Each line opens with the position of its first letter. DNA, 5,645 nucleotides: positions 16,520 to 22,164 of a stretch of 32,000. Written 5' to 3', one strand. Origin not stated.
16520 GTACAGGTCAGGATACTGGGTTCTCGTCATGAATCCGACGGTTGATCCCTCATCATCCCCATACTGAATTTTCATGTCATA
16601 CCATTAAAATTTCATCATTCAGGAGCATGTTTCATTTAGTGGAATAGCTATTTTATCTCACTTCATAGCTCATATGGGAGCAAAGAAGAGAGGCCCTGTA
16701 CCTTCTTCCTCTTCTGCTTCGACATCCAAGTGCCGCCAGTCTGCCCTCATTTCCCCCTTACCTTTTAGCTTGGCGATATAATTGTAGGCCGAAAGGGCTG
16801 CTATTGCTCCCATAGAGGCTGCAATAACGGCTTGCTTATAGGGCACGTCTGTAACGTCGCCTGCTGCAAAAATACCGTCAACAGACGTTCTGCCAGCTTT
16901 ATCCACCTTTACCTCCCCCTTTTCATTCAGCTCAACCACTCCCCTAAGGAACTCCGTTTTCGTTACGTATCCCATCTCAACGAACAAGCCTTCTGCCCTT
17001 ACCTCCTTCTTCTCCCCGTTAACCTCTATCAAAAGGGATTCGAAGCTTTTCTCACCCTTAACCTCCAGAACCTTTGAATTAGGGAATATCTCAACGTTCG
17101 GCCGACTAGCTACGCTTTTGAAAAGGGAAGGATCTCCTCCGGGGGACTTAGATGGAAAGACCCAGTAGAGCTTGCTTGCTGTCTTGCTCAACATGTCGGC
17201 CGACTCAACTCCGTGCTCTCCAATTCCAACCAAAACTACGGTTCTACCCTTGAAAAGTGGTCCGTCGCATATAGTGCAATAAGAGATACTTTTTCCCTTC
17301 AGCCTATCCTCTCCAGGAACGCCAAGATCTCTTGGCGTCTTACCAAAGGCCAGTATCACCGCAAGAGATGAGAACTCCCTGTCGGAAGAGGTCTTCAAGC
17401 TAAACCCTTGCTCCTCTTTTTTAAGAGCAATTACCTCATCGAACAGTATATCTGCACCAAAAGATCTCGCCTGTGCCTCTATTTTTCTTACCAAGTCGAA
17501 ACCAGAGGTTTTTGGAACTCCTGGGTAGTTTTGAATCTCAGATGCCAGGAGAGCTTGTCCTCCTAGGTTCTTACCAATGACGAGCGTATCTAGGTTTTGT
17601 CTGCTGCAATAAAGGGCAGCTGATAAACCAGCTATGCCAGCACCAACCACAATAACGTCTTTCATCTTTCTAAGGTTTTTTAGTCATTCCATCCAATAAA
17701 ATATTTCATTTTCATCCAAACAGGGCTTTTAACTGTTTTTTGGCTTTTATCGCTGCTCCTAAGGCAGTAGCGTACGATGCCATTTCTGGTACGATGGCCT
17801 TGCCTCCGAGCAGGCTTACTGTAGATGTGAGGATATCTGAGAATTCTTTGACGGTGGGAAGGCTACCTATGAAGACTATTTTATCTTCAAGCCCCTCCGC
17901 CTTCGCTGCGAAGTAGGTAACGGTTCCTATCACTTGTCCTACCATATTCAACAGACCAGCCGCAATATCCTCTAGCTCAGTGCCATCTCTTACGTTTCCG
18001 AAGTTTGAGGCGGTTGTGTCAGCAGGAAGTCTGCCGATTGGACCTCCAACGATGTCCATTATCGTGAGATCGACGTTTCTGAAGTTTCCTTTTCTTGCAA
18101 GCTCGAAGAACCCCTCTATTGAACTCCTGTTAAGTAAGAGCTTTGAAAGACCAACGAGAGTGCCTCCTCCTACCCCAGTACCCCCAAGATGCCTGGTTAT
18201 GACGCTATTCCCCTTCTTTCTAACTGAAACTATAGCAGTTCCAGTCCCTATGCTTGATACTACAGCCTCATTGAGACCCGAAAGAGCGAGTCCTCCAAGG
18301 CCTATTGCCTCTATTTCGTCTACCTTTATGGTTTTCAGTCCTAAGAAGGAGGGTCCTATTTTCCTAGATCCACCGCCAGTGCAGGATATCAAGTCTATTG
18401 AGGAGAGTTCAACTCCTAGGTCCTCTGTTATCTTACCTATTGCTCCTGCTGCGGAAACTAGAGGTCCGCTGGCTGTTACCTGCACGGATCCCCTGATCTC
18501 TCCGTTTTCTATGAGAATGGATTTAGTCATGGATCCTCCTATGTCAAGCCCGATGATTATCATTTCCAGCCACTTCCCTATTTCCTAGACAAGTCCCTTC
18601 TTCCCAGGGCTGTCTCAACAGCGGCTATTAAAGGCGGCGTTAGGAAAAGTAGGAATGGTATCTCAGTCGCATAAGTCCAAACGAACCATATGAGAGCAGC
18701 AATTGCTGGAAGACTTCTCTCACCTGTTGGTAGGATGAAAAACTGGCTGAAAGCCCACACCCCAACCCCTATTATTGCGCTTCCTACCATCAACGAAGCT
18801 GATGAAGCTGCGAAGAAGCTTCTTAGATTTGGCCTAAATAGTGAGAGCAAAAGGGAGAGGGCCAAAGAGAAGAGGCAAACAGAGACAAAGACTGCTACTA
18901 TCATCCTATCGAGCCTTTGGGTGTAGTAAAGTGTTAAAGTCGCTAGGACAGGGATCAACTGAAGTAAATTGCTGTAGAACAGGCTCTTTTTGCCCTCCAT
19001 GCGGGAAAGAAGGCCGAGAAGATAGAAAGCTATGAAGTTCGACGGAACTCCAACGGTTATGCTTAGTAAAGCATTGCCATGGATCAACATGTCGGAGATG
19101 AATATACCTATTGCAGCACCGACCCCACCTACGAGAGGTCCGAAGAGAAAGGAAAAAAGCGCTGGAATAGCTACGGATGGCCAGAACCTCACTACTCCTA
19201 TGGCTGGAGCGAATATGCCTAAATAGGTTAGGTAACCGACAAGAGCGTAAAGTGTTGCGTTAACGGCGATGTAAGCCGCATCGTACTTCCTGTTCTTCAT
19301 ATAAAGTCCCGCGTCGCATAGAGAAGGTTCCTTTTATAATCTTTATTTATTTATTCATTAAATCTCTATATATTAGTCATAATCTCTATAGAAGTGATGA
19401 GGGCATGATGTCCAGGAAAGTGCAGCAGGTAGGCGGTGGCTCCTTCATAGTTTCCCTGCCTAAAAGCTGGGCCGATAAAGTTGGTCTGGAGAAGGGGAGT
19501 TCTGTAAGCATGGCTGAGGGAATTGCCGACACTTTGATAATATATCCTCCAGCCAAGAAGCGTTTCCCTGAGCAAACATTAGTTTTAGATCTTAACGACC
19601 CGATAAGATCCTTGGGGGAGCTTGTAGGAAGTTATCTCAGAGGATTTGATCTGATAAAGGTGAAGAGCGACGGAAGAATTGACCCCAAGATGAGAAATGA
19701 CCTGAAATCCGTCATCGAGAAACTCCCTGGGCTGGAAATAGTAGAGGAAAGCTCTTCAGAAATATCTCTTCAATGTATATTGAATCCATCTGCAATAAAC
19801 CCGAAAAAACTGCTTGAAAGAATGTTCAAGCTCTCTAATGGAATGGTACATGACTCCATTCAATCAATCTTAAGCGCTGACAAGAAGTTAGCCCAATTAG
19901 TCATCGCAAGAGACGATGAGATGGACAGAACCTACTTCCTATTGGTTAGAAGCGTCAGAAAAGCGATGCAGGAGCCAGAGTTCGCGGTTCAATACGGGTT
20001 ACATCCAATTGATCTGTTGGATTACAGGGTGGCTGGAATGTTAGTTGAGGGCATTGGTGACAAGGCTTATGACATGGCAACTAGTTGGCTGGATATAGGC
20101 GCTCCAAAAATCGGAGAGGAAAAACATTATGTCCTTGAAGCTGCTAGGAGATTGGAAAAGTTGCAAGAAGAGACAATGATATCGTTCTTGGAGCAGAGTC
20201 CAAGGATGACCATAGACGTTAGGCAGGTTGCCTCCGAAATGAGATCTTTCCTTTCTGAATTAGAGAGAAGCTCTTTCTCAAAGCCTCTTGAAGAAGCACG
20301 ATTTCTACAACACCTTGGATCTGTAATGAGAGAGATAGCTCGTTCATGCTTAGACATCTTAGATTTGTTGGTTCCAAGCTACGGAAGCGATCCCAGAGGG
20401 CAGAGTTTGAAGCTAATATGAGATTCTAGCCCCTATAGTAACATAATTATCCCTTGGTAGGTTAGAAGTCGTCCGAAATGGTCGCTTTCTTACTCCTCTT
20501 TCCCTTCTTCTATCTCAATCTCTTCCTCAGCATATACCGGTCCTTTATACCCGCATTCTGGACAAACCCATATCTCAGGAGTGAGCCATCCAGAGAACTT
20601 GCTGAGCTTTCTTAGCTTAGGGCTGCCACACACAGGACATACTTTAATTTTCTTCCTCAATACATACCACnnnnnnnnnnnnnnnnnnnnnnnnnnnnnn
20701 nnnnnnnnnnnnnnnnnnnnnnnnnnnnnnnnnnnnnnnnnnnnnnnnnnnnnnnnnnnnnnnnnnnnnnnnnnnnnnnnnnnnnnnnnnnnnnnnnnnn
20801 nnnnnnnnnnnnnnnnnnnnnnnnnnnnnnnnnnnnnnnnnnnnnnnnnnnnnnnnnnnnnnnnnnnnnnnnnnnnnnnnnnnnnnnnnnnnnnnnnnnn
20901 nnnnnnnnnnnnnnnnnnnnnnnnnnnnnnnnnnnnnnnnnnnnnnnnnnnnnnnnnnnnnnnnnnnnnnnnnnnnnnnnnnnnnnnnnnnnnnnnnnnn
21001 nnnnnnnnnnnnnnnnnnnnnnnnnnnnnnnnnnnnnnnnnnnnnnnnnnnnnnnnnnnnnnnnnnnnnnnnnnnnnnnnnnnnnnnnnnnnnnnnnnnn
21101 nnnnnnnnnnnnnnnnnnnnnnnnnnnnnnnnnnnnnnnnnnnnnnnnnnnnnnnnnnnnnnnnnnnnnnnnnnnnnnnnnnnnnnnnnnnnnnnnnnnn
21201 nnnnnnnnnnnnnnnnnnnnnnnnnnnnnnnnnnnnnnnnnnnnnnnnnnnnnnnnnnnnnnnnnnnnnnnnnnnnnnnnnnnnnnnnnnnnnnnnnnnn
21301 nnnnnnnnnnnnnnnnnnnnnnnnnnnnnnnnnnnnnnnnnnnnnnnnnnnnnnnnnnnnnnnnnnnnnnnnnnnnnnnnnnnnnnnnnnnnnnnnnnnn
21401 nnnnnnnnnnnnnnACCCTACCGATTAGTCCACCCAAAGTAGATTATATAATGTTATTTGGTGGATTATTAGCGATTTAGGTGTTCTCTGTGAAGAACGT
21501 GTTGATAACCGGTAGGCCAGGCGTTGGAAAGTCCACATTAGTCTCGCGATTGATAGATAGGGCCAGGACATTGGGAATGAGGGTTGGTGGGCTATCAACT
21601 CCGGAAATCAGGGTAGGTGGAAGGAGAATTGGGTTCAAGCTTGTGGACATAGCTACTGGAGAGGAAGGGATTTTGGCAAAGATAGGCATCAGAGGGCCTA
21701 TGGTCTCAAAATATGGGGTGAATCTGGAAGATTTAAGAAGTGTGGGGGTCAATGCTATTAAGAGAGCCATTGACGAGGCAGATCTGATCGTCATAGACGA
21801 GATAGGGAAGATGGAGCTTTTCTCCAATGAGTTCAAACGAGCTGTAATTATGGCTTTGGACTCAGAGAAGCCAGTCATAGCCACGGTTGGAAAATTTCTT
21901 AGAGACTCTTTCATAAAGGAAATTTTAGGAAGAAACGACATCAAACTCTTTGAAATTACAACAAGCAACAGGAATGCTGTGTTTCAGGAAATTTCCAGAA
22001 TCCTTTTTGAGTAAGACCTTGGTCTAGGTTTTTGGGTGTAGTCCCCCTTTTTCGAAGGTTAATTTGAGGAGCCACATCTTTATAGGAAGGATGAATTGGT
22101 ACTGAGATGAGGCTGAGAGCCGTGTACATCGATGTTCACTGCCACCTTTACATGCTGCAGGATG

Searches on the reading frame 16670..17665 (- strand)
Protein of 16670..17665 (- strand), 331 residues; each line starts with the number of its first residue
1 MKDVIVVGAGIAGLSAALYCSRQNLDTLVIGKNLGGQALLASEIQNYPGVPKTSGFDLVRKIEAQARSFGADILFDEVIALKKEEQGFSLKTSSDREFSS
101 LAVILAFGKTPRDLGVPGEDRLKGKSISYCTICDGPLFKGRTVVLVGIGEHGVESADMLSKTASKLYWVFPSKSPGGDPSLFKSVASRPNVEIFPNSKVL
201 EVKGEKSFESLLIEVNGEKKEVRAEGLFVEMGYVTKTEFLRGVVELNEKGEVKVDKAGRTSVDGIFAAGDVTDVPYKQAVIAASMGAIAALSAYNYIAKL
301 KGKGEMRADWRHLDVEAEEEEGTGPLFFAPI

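Call 39: find_encoding_contigs(protein=window:16670-17665:-, flank=3000, max_places=3)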
Protein window:16670-17665:- (331 aa): no gene with exactly this product is on record in the collection.

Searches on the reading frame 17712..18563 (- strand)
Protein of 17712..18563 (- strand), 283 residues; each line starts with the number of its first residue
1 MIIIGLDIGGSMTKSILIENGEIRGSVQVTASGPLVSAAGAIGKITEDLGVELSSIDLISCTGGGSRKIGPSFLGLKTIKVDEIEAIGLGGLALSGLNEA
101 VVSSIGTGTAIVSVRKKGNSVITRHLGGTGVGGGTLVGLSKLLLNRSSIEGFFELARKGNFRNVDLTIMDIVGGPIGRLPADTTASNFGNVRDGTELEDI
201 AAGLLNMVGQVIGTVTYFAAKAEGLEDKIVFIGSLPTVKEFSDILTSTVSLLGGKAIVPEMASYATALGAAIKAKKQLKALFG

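Call 116: search_protein_families(library=pfam, proteins=[window:17712-18563:-], max_evalue=0.01)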
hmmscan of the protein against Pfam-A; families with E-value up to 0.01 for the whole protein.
window:17712-18563:- (283 aa): 2 families
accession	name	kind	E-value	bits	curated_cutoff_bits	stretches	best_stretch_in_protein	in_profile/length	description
PF03630.20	Fumble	-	6.6e-26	91.7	28.5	1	102-270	151-331/334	Fumble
PF01869.26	BcrAD_BadFG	-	0.0017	18.4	31.5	0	4-120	1-128/271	BadF/BadG/BcrA/BcrD ATPase family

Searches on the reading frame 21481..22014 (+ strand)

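Call 116: search_protein_families(library=pfam, proteins=[window:21481-22014:+], max_evalue=0.01)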
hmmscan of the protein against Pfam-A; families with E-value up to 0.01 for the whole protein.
window:21481-22014:+ (177 aa): 18 families
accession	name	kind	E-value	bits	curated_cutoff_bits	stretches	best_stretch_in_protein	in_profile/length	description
PF03266.21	NTPase_1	-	2.5e-57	193.8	23.9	1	6-171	1-167/168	NTPase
PF10649.15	DUF2478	-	1.6e-07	31.4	22.3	1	10-145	5-139/159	Protein of unknown function (DUF2478)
PF13401.12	AAA_22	-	3.9e-05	24.4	27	1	6-112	7-97/130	AAA domain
PF13479.12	AAA_24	-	6.5e-05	23.3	27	1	5-112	3-77/195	AAA domain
PF03308.22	MeaB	-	8.7e-05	22.1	23.1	1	6-38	35-67/273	Methylmalonyl Co-A mutase-associated GTPase MeaB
PF01926.29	MMR_HSR1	-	0.00012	22.7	21.9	1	7-103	2-79/113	50S ribosome-binding GTPase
PF13191.12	AAA_16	-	0.00016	22.6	32.6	1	5-33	25-53/167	AAA ATPase domain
PF13604.12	AAA_30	-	0.00024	21.4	27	1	7-112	21-101/191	AAA domain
PF07728.20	AAA_5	-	0.00025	21.5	22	0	6-27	1-22/139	AAA domain (dynein-related subfamily)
PF13238.12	AAA_18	-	0.00029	21.7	29.4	1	7-122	1-95/128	AAA domain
PF00004.35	AAA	-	0.00035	21.4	21.2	1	7-113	1-71/131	ATPase family associated with various cellular activities (AAA)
PF20720.3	nSTAND3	-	0.00064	19.9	27.2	1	5-35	18-48/155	Novel STAND NTPase 3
PF13245.12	AAA_19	-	0.0014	19.2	25.1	0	5-32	12-39/134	AAA domain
PF13555.12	AAA_29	-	0.0018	18.4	27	1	3-21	20-39/61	P-loop containing region of AAA domain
PF13173.12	AAA_14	-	0.0024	18.3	27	0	5-27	3-25/129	AAA domain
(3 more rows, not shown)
